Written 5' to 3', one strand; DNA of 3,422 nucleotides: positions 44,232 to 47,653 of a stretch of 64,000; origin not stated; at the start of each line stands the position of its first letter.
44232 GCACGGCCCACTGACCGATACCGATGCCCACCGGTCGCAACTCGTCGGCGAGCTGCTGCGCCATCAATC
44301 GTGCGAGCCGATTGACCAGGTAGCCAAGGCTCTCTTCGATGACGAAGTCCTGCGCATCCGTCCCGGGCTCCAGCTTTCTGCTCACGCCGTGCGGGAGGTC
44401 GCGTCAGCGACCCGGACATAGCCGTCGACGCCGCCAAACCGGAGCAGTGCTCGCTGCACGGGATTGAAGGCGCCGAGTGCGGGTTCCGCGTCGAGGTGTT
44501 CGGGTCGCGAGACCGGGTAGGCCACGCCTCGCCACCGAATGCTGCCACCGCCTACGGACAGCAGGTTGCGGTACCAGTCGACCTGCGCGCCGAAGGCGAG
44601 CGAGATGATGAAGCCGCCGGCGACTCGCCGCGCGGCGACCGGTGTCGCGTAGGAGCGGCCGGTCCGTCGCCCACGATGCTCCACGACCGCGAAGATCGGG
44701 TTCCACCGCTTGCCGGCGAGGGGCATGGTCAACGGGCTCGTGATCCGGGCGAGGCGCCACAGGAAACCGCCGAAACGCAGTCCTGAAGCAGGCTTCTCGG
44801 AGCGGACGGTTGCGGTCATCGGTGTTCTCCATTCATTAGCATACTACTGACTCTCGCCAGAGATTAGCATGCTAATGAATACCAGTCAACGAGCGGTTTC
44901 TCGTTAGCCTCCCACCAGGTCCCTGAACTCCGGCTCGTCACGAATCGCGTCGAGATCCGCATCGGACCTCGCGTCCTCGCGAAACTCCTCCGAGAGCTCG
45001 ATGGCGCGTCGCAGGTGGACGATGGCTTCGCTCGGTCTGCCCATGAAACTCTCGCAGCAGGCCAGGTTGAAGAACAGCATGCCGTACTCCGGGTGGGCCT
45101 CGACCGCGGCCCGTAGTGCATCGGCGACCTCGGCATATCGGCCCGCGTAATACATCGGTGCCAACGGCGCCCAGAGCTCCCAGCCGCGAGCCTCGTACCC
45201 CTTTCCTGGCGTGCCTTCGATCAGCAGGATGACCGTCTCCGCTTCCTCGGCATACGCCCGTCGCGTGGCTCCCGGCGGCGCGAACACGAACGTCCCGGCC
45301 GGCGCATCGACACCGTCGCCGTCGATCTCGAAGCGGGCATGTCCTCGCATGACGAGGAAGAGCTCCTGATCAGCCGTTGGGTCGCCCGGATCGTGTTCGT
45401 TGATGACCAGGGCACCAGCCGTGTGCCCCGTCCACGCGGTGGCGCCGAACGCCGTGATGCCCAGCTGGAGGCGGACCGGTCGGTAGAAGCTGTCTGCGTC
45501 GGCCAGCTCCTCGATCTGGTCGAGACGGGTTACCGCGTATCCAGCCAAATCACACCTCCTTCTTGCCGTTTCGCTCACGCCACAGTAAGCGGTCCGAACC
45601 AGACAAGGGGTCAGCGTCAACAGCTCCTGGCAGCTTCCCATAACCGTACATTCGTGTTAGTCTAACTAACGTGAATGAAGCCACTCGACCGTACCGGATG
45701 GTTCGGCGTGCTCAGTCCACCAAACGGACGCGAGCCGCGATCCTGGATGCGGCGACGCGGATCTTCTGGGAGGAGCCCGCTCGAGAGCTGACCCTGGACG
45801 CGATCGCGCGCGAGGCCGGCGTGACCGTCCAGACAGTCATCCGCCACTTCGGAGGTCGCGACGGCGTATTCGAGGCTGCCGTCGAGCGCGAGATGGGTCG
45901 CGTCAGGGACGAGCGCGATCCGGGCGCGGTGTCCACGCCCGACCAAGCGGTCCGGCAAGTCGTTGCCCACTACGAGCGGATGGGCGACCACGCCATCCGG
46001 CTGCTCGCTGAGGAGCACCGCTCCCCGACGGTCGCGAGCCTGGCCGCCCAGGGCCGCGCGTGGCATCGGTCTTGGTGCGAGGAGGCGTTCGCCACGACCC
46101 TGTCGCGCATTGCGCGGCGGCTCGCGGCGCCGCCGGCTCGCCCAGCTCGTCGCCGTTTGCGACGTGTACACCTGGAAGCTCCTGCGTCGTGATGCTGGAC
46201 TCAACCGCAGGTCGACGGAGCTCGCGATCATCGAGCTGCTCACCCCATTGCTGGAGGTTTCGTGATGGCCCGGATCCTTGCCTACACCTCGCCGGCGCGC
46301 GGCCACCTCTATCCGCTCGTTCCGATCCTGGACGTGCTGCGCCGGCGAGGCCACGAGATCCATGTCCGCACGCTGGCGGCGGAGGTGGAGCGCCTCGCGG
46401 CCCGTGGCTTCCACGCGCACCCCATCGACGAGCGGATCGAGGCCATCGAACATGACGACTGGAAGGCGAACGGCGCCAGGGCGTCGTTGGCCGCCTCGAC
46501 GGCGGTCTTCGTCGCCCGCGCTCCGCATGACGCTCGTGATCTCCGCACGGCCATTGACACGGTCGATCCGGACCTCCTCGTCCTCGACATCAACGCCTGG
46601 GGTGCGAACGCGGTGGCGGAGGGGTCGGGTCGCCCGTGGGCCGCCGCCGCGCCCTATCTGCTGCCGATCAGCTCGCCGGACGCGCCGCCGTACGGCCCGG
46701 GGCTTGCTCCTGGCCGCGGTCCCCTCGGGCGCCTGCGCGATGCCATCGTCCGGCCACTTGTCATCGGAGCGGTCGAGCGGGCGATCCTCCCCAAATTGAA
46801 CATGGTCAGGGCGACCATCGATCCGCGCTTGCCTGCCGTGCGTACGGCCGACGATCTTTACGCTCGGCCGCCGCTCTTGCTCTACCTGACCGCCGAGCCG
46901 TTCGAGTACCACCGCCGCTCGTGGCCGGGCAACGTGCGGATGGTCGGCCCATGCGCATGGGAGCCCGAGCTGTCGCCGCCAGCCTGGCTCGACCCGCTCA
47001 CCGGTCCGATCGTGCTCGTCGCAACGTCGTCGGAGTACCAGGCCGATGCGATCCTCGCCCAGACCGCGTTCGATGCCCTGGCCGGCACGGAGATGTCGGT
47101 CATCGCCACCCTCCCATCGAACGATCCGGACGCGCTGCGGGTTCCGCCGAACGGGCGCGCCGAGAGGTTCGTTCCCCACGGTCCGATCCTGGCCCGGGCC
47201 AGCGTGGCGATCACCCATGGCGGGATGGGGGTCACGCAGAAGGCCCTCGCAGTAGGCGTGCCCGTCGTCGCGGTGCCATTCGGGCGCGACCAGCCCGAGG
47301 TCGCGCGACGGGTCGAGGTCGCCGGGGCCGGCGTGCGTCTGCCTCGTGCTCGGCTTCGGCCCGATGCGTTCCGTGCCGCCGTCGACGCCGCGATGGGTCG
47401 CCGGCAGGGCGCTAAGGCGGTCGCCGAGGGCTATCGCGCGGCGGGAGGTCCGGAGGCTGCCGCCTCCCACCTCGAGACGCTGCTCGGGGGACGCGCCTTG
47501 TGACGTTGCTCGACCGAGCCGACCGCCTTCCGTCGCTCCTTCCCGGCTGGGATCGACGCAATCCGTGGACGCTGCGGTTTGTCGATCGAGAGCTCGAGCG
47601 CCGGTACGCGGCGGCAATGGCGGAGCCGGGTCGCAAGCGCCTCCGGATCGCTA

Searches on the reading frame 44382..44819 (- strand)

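Call 70: search_protein_families(library=pfam, proteins=[window:44382-44819:-], max_evalue=0.001)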
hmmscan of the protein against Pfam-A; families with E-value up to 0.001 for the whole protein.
window:44382-44819:- (145 aa): 1 family
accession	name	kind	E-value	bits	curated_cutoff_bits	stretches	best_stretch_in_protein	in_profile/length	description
PF04075.20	F420H2_quin_red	-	0.0004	20.9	22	1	43-87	25-72/130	F420H(2)-dependent quinone reductase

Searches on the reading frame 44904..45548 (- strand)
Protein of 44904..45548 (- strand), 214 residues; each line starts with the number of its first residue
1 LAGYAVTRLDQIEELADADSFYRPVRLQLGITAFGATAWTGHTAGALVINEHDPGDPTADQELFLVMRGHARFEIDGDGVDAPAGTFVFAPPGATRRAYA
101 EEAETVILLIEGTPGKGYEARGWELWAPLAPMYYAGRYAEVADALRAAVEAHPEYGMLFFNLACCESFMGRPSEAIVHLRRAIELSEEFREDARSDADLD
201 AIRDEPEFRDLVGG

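Call 70: search_protein_families(library=pfam, proteins=[window:44904-45548:-], max_evalue=0.001)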
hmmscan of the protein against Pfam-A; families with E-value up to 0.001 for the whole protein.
window:44904-45548:- (214 aa): 6 families
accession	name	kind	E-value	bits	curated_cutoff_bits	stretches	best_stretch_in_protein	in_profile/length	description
PF00515.34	TPR_1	-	1.3e-05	25.2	27.8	1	159-188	4-33/34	Tetratricopeptide repeat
PF07719.23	TPR_2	-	1.6e-05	25.1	27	0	159-187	4-32/34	Tetratricopeptide repeat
PF13424.12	TPR_12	-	2.9e-05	24.6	30.1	1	144-188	32-77/77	Tetratricopeptide repeat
PF07883.17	Cupin_2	-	3.6e-05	23.8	27.2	1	60-109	18-67/70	Cupin domain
PF14525.12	AraC_binding_2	-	0.0003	21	27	1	26-131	23-108/173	AraC-binding-like domain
PF13428.12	TPR_14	-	0.00045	21.1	23.5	0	134-163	13-42/44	Tetratricopeptide repeat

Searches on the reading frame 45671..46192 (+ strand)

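Call 70: search_protein_families(library=pfam, proteins=[window:45671-46192:+], max_evalue=0.001)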
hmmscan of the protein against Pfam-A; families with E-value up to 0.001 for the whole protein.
window:45671-46192:+ (173 aa): 1 family
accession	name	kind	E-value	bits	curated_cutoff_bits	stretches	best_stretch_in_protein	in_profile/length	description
PF00440.29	TetR_N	-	1.7e-14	53.8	24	1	24-70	1-47/47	Bacterial regulatory proteins, tetR family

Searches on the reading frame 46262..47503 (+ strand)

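Call 70: search_protein_families(library=pfam, proteins=[window:46262-47503:+], max_evalue=0.001)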
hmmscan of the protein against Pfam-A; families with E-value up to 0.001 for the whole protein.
window:46262-47503:+ (413 aa): 3 families
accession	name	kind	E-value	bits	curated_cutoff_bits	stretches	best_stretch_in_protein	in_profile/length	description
PF06722.18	EryCIII-like_C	-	7.7e-17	62.1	31.7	1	270-404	4-142/145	Erythromycin biosynthesis protein CIII-like, C-terminal domain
PF00201.24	UDPGT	-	4.6e-07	29.4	19.5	1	271-376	299-404/499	UDP-glucoronosyl and UDP-glucosyl transferase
PF04101.22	Glyco_tran_28_C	-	3e-06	27.8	22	1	303-384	61-147/166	Glycosyltransferase family 28 C-terminal domain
